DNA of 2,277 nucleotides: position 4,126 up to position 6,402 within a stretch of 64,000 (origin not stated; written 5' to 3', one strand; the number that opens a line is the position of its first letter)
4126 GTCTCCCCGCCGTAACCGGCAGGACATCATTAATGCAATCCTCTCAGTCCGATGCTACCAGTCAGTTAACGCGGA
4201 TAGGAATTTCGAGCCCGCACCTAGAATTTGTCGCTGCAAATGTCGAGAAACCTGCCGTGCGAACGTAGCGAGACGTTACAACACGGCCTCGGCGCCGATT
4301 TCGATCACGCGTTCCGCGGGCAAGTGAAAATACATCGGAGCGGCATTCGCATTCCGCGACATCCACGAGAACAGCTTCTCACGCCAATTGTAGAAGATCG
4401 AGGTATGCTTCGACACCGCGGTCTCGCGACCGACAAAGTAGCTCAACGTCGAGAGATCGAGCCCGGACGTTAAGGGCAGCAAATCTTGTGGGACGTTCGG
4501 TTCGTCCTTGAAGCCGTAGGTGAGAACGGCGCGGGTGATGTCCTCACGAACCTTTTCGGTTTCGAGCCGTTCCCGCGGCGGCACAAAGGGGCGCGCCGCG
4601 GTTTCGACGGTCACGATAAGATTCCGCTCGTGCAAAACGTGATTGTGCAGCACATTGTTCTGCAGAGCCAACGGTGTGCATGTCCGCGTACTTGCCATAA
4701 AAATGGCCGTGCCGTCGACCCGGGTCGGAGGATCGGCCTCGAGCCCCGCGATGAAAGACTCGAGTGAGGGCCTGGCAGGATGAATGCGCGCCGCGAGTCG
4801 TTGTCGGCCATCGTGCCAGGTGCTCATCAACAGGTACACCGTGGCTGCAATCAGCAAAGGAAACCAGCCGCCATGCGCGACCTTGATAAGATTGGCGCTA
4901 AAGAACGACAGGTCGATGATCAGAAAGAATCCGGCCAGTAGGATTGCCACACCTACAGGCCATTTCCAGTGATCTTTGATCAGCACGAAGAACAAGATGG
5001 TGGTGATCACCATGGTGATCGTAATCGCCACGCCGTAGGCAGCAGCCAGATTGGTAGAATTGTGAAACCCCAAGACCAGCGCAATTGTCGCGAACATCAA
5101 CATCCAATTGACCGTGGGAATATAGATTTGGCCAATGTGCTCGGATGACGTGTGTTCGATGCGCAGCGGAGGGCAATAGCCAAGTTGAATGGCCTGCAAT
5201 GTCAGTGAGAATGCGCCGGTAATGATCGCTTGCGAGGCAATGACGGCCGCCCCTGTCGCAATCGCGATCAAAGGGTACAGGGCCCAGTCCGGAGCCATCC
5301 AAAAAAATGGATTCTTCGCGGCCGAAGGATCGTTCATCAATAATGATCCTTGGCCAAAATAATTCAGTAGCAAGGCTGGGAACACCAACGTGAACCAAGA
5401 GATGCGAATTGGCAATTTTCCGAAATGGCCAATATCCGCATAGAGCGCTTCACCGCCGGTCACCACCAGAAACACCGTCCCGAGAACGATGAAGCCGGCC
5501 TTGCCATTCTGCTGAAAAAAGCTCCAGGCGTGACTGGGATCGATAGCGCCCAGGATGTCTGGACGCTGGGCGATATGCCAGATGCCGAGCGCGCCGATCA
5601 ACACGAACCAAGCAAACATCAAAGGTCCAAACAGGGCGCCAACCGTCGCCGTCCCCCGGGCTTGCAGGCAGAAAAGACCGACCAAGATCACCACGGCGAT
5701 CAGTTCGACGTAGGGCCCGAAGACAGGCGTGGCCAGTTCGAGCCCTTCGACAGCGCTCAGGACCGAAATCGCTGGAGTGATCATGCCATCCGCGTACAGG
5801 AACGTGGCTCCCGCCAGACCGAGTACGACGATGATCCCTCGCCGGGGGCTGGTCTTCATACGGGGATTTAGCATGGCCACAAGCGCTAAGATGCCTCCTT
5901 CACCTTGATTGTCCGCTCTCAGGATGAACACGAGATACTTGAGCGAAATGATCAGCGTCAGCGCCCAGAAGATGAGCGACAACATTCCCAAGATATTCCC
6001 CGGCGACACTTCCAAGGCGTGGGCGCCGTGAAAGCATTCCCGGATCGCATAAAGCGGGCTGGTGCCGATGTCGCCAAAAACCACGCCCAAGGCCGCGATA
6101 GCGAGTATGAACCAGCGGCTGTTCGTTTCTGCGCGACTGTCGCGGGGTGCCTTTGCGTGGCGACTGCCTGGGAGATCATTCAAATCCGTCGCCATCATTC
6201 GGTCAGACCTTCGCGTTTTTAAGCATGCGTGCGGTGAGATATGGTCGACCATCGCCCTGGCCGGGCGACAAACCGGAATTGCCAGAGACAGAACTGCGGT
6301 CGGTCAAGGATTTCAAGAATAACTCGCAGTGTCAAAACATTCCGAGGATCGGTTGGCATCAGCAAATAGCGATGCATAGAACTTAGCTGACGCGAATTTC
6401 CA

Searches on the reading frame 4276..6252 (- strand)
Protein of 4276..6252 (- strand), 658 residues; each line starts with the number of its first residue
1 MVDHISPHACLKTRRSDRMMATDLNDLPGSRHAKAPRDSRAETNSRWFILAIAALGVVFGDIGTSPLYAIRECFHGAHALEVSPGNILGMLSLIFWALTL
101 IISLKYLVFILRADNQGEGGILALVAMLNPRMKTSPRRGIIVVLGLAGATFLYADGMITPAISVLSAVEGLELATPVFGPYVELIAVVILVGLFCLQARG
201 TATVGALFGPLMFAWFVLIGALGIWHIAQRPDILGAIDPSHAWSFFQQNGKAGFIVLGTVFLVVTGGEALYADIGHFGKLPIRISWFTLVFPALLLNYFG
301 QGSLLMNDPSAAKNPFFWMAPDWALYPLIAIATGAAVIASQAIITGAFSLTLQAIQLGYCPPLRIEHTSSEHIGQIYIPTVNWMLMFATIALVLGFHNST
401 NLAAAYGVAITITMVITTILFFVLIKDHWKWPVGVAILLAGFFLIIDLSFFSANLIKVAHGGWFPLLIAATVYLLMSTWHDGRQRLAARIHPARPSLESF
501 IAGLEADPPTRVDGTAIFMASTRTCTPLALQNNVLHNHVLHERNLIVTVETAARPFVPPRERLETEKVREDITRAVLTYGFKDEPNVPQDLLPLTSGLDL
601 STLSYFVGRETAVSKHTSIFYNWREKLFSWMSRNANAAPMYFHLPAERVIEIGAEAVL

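Call 73: search_protein_families(library=pfam, proteins=[window:4276-6252:-], max_evalue=0.00001)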
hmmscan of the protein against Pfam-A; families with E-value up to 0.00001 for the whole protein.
window:4276-6252:- (658 aa): 2 families
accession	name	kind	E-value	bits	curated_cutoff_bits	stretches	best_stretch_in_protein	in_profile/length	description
PF02705.21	K_trans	-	1.1e-186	621.3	24.8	1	50-501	1-452/454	K+ potassium transporter integral membrane domain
PF22776.1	K_trans_C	-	1.2e-39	135.9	24.8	1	514-656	2-149/151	K+ potassium transporter C-terminal domain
